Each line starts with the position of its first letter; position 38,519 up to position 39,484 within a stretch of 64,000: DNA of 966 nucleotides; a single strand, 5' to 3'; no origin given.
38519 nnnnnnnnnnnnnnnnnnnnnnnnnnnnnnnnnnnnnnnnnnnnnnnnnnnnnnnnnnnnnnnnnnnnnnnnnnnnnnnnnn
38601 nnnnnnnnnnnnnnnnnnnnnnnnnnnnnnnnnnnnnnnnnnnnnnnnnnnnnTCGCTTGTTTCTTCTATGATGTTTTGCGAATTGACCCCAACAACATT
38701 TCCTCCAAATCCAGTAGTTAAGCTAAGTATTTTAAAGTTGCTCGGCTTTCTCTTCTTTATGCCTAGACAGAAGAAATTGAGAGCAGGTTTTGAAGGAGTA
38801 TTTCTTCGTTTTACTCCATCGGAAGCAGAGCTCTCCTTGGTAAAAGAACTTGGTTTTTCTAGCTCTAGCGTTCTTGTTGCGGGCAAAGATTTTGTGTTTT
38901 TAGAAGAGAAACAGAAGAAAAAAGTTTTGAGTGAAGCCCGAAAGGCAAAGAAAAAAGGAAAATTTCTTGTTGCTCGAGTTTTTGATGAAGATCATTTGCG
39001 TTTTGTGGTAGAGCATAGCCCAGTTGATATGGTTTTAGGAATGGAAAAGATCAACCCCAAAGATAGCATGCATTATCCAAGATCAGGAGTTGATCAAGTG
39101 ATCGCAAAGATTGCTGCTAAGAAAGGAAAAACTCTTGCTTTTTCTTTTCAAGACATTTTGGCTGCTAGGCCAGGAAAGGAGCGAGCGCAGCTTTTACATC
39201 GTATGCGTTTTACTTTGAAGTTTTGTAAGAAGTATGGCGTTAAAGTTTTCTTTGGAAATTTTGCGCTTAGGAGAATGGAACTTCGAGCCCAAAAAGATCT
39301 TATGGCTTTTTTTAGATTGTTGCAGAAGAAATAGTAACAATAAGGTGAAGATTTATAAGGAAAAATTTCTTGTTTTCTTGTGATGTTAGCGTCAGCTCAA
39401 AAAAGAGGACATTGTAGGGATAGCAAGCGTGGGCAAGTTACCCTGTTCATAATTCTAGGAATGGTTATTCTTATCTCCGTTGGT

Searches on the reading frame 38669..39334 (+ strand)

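Call 3: search_protein_families(library=pfam, proteins=[window:38669-39334:+], max_evalue=0.01)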
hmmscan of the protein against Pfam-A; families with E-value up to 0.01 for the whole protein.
window:38669-39334:+ (221 aa): 1 family
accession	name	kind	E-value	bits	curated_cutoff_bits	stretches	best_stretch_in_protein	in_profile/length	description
PF01876.22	RNase_P_p30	-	3.8e-06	26.9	35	1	81-217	74-199/214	RNase P subunit p30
